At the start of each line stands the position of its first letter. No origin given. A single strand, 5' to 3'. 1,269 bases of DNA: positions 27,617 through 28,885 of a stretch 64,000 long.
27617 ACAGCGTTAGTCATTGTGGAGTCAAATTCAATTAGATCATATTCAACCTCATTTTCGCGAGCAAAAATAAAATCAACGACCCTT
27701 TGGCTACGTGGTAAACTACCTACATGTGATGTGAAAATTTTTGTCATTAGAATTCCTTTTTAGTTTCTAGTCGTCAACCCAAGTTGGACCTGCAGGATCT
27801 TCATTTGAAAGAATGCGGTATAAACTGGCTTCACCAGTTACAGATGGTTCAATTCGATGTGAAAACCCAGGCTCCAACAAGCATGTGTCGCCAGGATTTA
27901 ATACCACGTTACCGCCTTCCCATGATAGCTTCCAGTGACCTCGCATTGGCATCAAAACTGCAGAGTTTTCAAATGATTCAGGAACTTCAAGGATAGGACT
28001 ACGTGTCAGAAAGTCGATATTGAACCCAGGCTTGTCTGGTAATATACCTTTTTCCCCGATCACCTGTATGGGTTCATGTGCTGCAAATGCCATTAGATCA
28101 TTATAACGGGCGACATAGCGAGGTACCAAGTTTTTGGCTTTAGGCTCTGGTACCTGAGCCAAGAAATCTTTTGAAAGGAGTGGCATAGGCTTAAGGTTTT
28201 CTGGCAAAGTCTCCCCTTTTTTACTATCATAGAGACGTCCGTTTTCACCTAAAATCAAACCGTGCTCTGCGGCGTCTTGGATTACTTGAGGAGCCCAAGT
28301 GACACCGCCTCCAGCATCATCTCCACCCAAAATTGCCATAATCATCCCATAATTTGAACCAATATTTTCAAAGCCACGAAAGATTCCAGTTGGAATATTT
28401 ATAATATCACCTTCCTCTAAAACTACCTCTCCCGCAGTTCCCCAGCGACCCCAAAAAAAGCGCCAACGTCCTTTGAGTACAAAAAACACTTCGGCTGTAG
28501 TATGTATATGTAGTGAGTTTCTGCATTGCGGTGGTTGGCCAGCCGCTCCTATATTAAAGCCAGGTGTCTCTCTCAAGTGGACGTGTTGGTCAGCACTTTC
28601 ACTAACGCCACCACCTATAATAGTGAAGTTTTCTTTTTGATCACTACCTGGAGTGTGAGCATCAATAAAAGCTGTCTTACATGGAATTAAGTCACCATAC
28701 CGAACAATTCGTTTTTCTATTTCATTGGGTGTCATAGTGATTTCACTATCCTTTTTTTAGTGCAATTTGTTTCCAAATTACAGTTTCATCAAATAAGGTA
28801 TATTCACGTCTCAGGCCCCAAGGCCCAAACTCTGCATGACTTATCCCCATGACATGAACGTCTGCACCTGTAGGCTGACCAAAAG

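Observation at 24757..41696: Seventeen-kb catabolic locus of unknown substrate, unusually rich in SnoaL/NTF2-fold enzymes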

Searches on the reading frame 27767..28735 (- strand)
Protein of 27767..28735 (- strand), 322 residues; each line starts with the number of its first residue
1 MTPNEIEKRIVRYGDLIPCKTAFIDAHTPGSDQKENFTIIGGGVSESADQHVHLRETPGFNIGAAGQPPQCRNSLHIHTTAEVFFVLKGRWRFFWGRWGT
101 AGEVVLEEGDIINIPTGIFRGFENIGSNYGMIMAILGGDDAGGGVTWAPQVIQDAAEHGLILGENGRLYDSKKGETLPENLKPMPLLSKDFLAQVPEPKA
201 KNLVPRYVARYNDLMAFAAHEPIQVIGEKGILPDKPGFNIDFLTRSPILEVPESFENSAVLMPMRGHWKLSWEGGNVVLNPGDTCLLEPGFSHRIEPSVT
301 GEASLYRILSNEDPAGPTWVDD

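Call 3: search_protein_families(library=pfam, proteins=[window:27767-28735:-], max_evalue=0.01)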
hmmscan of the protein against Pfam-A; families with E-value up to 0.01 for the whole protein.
window:27767-28735:- (322 aa): 4 families
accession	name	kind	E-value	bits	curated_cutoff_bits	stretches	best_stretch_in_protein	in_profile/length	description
PF07883.17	Cupin_2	-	7.2e-10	38.9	27.2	1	69-129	7-63/70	Cupin domain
PF02311.25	AraC_binding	-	4.3e-06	26.9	21.1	1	264-304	30-70/135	AraC-like ligand binding domain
PF00190.28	Cupin_1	-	0.00081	19.4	22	1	69-136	42-113/151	Cupin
PF14525.12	AraC_binding_2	-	0.0037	17.4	27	1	259-290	57-88/173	AraC-binding-like domain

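Call 5: search_protein_families(library=ncbifam, proteins=[window:27767-28735:-], max_evalue=0.001)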
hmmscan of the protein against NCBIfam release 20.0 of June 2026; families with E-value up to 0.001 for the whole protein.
window:27767-28735:- (322 aa): 0 families

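Call 37: search_solved_structures(query=window:27767-28735:-, max_evalue=0.01, show_alignments=1)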
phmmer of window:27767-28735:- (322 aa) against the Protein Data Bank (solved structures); distinct sequences matched with E-value up to 0.01: 0.

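Call 55: find_homologous_proteins(query=window:27767-28735:-, max_evalue=0.00001)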
Query window:27767-28735:- (322 aa): 6615 proteins with E <= 0.00001 among 8000 candidates; the best 120 are listed.
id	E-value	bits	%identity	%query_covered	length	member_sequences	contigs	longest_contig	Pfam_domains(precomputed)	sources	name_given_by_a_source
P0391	1.5e-214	729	96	100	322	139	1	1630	PF07883.18,PF02311.26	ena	-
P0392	9.6e-212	720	95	100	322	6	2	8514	PF07883.18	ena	-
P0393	1.8e-211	719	94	100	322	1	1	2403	PF07883.18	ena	-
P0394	5.3e-211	718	94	100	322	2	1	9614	PF07883.18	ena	-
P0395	7.5e-193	658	86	99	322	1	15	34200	PF07883.18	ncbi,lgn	ncbi:MAG: cupin domain-containing protein [Paracoccaceae bacterium]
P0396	1.8e-192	657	87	99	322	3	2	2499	PF07883.18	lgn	-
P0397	3.0e-192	656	87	99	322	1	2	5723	PF07883.18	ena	-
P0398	3.7e-191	652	86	99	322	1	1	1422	PF07883.18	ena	-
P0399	6.6e-191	651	86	99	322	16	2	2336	PF07883.18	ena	-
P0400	1.8e-178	611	80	99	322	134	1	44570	PF07883.18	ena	-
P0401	5.8e-176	602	78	99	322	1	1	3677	PF07883.18,PF00190.29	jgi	jgi:quercetin dioxygenase-like cupin family protein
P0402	2.7e-175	600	77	99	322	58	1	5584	PF07883.18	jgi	-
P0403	3.4e-175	600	79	99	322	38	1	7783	PF07883.18,PF00190.29,PF02311.26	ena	-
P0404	9.1e-175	598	78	99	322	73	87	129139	PF07883.18,PF00190.29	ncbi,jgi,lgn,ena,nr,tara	ncbi:MAG: cupin domain-containing protein [Planktomarina sp.]|jgi:quercetin dioxygenase-like cupin f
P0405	9.2e-175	598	77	100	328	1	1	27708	PF07883.18,PF00190.29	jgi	-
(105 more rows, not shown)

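Call 60: predict_structure(alignment_id=A3)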
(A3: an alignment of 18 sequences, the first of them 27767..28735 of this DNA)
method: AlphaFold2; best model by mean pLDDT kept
length: 322 residues; sequences in the alignment: 18
mean_pLDDT: 52.6   pTM: 0.52
mean pLDDT of the five models: 52.6, 50.6, 46.6, 46.0, 44.0
residues with pLDDT >= 90: 3; 70-90: 65; 50-70: 110; < 50: 144
segments of 3 or more residues with pLDDT < 50: 13-81, 96-101, 115-119, 137-155, 192-208, 226-237, 312-322
pLDDT, mean of each block of 10 residues (from residue 1): 60 38 26 25 23 33 41 39 60 50 60 50 56 49 34 51 57 78 59 37 41 55 47 46 65 78 78 86 72 83 72 38 27
secondary structure, 60 per line:
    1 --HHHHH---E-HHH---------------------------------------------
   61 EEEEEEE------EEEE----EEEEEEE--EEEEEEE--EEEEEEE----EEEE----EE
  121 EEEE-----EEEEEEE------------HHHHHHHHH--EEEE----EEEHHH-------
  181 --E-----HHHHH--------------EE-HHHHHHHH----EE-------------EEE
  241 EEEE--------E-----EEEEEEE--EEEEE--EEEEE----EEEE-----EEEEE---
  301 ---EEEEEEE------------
elements in order: H3-7 E61-67 E74-77 E82-88 E91-97 E100-106 E111-114 E119-124 E130-136 H149-157 E160-163 E168-170 H189-193 H211-218 E238-244 E259-265 E268-272 E275-279 E284-287 E293-297 E304-310

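Call 76: search_solved_structures(query=A4, max_evalue=5, show_alignments=2)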
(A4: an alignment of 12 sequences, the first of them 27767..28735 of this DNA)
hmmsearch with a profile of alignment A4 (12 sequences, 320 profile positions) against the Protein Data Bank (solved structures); distinct sequences matched with E-value up to 5: 57.
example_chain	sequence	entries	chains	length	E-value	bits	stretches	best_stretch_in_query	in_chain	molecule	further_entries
4qgl_A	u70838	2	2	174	0.00021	23.8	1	75-117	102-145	Acireductone dioxygenase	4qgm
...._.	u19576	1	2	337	0.00079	21.9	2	252-297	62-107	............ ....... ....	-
2h0v_A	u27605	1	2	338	0.00081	21.9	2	252-297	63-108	Quercetin 2,3-dioxygenase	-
3d82_A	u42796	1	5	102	0.00087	21.8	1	236-300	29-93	Cupin 2, conserved barrel domain protein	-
8hfb_A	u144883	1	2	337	0.0063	19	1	252-297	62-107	Quercetin 2,3-dioxygenase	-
3ibm_A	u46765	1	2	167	0.0069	18.8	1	233-302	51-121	Cupin 2, conserved barrel domain protein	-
8awo_A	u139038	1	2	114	0.0095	18.4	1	210-308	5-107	Cupin_2 domain-containing protein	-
8awn_A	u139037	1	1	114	0.013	17.9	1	210-308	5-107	Cupin_2 domain-containing protein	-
4rd7_A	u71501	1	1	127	0.018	17.4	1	252-309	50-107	Cupin 2 conserved barrel domain protein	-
9jew_A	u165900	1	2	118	0.022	17.2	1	210-305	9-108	Cupin type-2 domain-containing protein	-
1vj2_A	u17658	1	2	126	0.022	17.1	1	208-305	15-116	novel manganese-containing cupin TM1459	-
5wsd_A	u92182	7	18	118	0.024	17.1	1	210-305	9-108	Uncharacterized protein tm1459 | Cupin_2 domain-containing protein | Cupin type-2 domain-containing protein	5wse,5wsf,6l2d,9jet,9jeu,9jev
8zyg_A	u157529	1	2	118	0.024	17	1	210-306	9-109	Cupin type-2 domain-containing protein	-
8awp_A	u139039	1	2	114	0.026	16.9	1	210-308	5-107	Cupin_2 domain-containing protein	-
8hjx_A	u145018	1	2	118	0.026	16.9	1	210-305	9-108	Cupin_2 domain-containing protein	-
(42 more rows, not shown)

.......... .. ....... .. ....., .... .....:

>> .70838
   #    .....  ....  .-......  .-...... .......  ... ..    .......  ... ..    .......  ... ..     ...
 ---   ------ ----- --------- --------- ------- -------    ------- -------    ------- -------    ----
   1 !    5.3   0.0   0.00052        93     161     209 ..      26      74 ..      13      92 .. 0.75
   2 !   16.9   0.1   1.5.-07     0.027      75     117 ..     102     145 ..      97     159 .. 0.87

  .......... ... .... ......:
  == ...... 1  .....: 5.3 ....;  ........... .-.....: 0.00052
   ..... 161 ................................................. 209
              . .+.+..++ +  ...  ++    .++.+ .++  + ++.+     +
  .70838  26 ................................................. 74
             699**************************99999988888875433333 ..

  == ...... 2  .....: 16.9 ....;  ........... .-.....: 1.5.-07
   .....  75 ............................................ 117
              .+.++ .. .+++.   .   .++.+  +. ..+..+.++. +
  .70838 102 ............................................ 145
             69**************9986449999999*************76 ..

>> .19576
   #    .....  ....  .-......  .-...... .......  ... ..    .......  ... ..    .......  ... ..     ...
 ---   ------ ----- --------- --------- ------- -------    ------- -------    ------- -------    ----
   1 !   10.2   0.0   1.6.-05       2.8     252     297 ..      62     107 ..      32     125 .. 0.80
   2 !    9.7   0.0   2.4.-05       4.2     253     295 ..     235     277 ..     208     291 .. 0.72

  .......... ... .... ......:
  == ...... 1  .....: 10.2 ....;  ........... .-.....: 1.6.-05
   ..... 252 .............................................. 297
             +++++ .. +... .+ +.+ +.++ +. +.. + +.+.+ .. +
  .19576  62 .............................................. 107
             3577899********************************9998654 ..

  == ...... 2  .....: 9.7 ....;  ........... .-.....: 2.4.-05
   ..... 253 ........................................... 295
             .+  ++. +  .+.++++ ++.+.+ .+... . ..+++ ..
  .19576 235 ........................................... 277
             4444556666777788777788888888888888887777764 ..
